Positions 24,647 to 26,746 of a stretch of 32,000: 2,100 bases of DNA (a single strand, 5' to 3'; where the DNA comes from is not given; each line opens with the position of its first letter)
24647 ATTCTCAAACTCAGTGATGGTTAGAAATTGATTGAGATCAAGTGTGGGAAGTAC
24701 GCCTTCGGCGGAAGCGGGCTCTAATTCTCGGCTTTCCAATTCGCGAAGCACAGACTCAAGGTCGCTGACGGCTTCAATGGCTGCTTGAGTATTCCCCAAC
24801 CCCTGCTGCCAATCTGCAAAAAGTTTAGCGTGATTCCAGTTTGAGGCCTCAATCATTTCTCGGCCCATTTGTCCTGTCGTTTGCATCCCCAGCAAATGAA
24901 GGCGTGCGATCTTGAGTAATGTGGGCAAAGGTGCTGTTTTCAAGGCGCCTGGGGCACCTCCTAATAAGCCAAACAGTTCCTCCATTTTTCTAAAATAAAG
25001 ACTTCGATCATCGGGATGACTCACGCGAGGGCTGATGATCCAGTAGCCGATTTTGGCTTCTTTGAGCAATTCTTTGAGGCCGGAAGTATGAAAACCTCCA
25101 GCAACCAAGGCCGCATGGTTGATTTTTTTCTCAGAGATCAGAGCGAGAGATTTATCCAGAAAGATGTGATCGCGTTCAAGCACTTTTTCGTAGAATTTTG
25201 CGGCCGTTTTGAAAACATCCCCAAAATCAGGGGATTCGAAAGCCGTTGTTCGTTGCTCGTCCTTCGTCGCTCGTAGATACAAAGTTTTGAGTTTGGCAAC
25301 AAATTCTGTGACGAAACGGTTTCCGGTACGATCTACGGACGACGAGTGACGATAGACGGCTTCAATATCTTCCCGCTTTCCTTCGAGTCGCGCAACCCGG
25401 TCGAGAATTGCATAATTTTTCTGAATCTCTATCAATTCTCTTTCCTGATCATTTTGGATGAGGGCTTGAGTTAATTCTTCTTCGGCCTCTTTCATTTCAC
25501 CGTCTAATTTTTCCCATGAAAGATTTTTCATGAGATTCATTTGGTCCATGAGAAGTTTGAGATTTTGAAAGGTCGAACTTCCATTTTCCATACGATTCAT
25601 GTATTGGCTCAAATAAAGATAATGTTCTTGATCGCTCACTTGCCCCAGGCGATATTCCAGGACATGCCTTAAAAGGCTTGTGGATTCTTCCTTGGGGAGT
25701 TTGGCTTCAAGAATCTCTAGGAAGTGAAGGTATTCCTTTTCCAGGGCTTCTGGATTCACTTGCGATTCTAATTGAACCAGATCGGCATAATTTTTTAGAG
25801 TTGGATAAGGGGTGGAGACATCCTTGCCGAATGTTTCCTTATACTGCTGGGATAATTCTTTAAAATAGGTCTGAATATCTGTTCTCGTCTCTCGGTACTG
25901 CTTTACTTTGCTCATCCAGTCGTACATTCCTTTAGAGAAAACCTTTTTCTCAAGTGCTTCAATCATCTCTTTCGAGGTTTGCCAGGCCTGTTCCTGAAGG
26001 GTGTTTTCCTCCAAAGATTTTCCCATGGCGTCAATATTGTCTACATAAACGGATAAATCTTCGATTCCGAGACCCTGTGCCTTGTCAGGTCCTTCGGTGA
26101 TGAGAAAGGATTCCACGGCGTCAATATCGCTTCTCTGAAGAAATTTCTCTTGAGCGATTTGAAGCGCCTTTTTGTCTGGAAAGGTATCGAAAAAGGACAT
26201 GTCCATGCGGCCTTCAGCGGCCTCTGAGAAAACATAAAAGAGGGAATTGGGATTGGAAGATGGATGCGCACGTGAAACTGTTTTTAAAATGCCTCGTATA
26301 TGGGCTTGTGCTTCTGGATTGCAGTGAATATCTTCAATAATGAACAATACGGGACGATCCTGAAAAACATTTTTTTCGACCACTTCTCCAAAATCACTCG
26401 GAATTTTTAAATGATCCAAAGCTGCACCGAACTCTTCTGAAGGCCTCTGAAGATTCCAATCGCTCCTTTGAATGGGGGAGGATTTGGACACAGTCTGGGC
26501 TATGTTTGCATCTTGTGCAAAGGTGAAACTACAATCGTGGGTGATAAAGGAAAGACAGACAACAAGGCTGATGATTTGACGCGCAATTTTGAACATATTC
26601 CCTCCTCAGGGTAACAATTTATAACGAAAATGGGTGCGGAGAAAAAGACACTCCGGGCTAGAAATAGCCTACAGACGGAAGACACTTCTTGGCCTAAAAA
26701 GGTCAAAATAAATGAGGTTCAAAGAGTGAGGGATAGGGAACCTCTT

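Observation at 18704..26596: The 7.9-kb ORF (2630 aa) reads as three exported proteins joined in one frame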

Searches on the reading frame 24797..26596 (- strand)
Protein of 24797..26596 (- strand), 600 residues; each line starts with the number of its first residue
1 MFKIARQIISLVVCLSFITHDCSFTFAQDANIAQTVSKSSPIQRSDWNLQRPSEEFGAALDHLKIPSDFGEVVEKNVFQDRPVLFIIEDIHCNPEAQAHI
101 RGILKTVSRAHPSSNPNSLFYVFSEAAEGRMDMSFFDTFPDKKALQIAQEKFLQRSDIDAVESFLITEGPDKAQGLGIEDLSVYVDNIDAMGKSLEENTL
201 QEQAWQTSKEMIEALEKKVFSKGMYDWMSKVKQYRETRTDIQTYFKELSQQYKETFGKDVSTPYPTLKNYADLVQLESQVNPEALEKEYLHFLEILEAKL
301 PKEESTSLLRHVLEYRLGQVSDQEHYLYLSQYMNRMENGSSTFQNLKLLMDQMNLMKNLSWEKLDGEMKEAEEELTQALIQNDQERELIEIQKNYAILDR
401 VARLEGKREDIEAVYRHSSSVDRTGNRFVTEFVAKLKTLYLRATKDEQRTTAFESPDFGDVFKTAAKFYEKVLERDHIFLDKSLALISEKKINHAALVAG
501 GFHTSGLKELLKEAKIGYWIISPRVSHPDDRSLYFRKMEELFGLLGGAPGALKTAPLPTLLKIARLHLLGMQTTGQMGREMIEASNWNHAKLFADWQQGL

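Call 32: search_solved_structures(query=A1, max_evalue=10, show_alignments=2)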
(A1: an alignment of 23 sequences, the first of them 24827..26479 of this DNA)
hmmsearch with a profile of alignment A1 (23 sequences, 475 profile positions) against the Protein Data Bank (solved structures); distinct sequences matched with E-value up to 10: 10.
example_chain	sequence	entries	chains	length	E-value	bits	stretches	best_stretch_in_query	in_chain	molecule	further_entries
8umx_B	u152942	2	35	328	0.016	17.4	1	138-314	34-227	Flagellar motor switch protein FliG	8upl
4oh8_B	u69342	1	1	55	0.044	15.9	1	194-237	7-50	Ras association domain-containing protein 5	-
4lgd_E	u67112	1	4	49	0.097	14.8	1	197-235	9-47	Ras association domain family member 5, RASSF5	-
8umd_B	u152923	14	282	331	0.11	14.7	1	138-249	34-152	Flagellar motor switch protein FliG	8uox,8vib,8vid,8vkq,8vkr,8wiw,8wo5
5y88_T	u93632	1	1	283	0.23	13.6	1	283-357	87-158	Pre-mRNA-splicing factor CWC23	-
9zs4_B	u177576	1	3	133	0.26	13.4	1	136-208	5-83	CRISPR system Cms protein Csm2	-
9tlm_A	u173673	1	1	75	0.47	12.6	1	128-187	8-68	Sc-apCC-2-MCL-1-1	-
9tln_A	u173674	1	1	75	0.51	12.4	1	127-191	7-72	Sc-apCC-2-BCL-xL-2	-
9tlw_A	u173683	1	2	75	0.54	12.4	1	127-186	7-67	Sc-apCC-2-MCL-1-4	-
9zbi_G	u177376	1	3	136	0.84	11.7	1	23-81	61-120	Decorating protein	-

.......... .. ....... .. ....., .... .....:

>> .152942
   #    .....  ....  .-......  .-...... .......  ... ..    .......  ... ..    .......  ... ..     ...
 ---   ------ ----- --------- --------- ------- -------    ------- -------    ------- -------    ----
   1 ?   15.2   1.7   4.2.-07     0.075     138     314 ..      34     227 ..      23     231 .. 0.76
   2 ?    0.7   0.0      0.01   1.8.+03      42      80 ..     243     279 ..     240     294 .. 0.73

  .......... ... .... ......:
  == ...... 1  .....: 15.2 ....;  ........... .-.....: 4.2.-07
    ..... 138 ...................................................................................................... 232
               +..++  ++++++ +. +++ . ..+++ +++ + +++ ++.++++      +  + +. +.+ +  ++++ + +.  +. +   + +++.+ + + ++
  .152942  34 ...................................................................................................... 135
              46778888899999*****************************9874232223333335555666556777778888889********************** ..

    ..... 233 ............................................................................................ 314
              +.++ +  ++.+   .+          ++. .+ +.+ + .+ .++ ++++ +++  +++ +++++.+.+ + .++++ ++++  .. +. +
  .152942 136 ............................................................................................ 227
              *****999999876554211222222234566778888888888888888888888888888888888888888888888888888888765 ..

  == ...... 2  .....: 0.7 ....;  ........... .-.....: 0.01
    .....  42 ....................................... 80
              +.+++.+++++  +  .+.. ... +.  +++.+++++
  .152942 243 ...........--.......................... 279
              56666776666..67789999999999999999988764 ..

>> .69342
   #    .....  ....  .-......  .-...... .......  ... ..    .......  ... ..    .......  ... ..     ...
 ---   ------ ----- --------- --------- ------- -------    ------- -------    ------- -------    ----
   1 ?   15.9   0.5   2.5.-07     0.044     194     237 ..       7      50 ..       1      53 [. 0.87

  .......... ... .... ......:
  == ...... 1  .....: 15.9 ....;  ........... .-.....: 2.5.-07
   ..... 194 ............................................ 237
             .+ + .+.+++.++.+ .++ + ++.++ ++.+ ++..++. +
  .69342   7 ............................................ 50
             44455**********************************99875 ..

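Call 47: find_homologous_proteins(query=A1, max_evalue=0.001)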
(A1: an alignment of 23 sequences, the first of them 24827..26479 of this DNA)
Query A1 (23 sequences) (551 aa, profile of the alignment): 10 proteins with E <= 0.001 among 8000 candidates.
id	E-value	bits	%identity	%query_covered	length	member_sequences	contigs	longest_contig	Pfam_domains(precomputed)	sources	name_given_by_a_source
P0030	3.1e-123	430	24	80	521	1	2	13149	-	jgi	-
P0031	4.6e-101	357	35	87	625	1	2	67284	-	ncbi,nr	ncbi:MAG: hypothetical protein HYS08_03780 [Chlamydiae bacterium]|nr:hypothetical protein [Chlamydio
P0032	5.9e-98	347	22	86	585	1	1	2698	-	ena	-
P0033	1.2e-95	339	34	92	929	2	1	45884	-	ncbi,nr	ncbi:MAG: hypothetical protein HYZ67_05185, partial [Chlamydiae bacterium]|nr:hypothetical protein [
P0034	4.8e-95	337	22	90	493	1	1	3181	-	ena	-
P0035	3.5e-94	335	23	86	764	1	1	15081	-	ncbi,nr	ncbi:MAG: hypothetical protein JW937_05360, partial [Candidatus Omnitrophica bacterium]|nr:hypotheti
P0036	2.3e-83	299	32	32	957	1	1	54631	-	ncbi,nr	ncbi:MAG: hypothetical protein HY587_03995, partial [Candidatus Omnitrophica bacterium]|nr:hypotheti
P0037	2.5e-66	243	23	81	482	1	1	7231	-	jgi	jgi:hypothetical protein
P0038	3.0e-57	213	43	50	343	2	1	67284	-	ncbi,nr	ncbi:MAG: hypothetical protein HYZ67_07615 [Chlamydiae bacterium]|nr:hypothetical protein [Chlamydio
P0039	2.7e-41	160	33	14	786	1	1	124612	-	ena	-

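Call 48: predict_structure(alignment_id=A1)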
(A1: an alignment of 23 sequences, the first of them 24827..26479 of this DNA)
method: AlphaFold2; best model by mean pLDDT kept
length: 551 residues; sequences in the alignment: 23
mean_pLDDT: 83.3   pTM: 0.78
mean pLDDT of the five models: 83.3, 83.3, 82.2, 81.2, 80.8
residues with pLDDT >= 90: 273; 70-90: 184; 50-70: 56; < 50: 38
segments of 3 or more residues with pLDDT < 50: 1-4, 380-385, 528-551
pLDDT, mean of each block of 10 residues (from residue 1): 52 67 83 88 92 89 92 68 92 83 86 88 90 91 87 88 91 95 97 91 94 97 95 92 92 92 90 82 86 84 90 88 90 97 97 95 91 78 60 92 79 73 91 94 92 92 93 92 83 73 62 51 49 39 37 26
secondary structure, 60 per line:
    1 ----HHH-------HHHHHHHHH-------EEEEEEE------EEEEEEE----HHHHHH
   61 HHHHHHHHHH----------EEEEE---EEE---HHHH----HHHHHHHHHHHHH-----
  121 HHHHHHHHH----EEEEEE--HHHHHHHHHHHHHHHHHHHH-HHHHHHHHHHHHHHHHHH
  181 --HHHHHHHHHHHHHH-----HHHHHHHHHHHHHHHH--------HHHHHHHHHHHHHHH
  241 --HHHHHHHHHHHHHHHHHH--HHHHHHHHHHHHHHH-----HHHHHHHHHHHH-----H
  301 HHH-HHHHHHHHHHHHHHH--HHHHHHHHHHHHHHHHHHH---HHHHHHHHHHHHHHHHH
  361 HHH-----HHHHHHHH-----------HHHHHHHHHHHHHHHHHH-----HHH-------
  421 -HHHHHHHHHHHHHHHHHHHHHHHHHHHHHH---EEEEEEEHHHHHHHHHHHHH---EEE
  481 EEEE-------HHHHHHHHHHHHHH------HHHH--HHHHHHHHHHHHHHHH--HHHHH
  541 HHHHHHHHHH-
elements in order: H15-23 E31-37 E44-50 H55-70 E81-85 E89-91 H95-98 H103-115 H121-129 E134-139 H142-161 H163-180 H183-196 H202-217 H226-240 H243-260 H263-277 H283-294 H300-303 H305-319 H322-340 H344-363 H369-376 H388-405 H422-451 E455-461 H462-474 E478-484 H492-505 H512-515 H518-533 H536-550

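Call 52: fold_search(model_id=the predicted structure, library=pdb)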
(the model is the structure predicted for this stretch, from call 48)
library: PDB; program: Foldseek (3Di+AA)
matches with E <= 10: 151; with E <= 0.001: 0
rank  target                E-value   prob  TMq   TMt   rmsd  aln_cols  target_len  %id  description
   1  7n6g_3P               3.3e-01  0.05  0.07  0.09  47.8       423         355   14  C1 of central pair (released 2022-05-18)
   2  3vkh_B                3.3e-01  0.04  0.08  0.03  37.3       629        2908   12  X-ray structure of a functional full-length dynein motor domain (released 2012-03-14)
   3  7sqc_1J               3.9e-01  0.07  0.08  0.11  47.0       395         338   14  Ciliary C1 central pair apparatus isolated from Chlamydomonas reinhardtii (released 2022-04-13)
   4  7sqc_1K               4.1e-01  0.06  0.08  0.10  47.9       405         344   14  Ciliary C1 central pair apparatus isolated from Chlamydomonas reinhardtii (released 2022-04-13)
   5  7n6g_3M               4.9e-01  0.04  0.07  0.09  43.7       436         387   16  C1 of central pair (released 2022-05-18)
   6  7n6g_3N               5.7e-01  0.03  0.06  0.08  45.7       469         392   12  C1 of central pair (released 2022-05-18)
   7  8i4v_A                5.9e-01  0.05  0.07  0.11  41.4       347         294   14  Cryo-EM structure of 5-subunit Smc5/6 arm region (released 2024-06-26)
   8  8f7n                  6.8e-01  0.13  0.14  0.19  35.3       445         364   13  Crystal structure of chemoreceptor McpZ ligand sensing domain (released 2023-07-05)
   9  7n6g_3R               8.1e-01  0.03  0.07  0.09  47.8       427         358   12  C1 of central pair (released 2022-05-18)
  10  2qfc_A                8.9e-01  0.11  0.10  0.16  20.9       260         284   15  Crystal Structure of Bacillus thuringiensis PlcR complexed with PapR (released 2007-11-06)
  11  7n6g_3O               8.9e-01  0.03  0.07  0.09  46.6       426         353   14  C1 of central pair (released 2022-05-18)
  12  9hdd_A                1.3e+00  0.03  0.08  0.10  26.7       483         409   12  Sla2 C-terminal region (Residues 560-968) (REND and THATCH domains) (released 2025-05-21)
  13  6par_A                1.5e+00  0.05  0.09  0.09  31.0       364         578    9  Structure of a bacterial Atm1-family ABC exporter with MgAMPPNP bound (released 2020-06-24)
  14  6h2f_A                1.5e+00  0.03  0.08  0.12  32.7       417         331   12  Structure of the pre-pore AhlB of the tripartite alpha-pore forming toxin, AHL, from Aeromonas hydrophila. (released 2019-07-10)
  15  9bon_A                1.5e+00  0.03  0.07  0.07  24.1       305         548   13  Crystal structure of glucosyltransferase (GTD) domain of TpeL (released 2024-08-07)
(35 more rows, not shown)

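Call 54: search_protein_families(library=pfam, alignment_id=A1, max_evalue=10)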
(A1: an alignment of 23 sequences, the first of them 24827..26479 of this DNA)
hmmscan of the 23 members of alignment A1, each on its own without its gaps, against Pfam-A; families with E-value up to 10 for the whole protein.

A. member 1, window:24827-26479:- (551 aa): 2 families
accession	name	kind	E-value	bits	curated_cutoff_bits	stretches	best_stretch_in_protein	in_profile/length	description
PF08349.16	DUF1722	-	1.1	10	22.5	1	250-300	55-105/117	Protein of unknown function (DUF1722)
PF23406.1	ZNF380_CC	-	8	7.5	28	1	320-370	26-80/81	ZNF380 coiled-coil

B. families by the number of members that match (of 23 scanned): 55 families (the first 25 are shown)
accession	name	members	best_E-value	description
PF23202.1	PAH_ZNF598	4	0.0002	ZNF598 PAH domain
PF09115.15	DNApol3-delta_C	2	0.046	DNA polymerase III, delta subunit, C terminal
PF08349.16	DUF1722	2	0.42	Protein of unknown function (DUF1722)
PF02388.22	FemAB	1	0.0037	FemAB family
PF11629.13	Mst1_SARAH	1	0.0086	C terminal SARAH domain of Mst1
PF24500.1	DUF7589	1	0.017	Domain of unknown function (DUF7589)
PF12130.13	bMERB_dom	1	0.019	Bivalent Mical/EHBP Rab binding domain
PF10036.14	RLL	1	0.027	RNA transcription, translation and transport factor protein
PF21572.2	Nop5_56-rel_N_Arc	1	0.027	Archaeal Nop5/56-rel, N-terminal domain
PF13233.12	Complex1_LYR_2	1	0.027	Complex1_LYR-like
PF11829.13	DUF3349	1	0.029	Protein of unknown function (DUF3349)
PF03590.20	AsnA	1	0.032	Aspartate-ammonia ligase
PF02593.20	DUF166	1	0.043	Domain of unknown function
PF17676.7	Peptidase_S66C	1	0.058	LD-carboxypeptidase C-terminal domain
PF25568.1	AAA_lid_At3g28540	1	0.063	At3g28540-like, AAA+ ATPase lid domain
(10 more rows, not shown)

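Call 72: find_related_loci(query=A3, collection=genome_contigs, flank=10000)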
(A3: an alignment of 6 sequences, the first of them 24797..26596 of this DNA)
Query A3 (600 aa) in genome_contigs; peptide patterns used: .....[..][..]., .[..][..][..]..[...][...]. (x = any residue, [..] = any of these).
50 stretches matched a pattern, but none encodes a relative of the query by tblastn (E <= 1e-3).

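Call 73: find_related_loci(query=A3, collection=metagenome_contigs, flank=10000)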
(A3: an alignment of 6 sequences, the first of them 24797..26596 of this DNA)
Query A3 (600 aa) in metagenome_contigs; peptide patterns used: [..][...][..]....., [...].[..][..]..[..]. (x = any residue, [..] = any of these).
600 stretches matched a pattern, but none encodes a relative of the query by tblastn (E <= 1e-3).
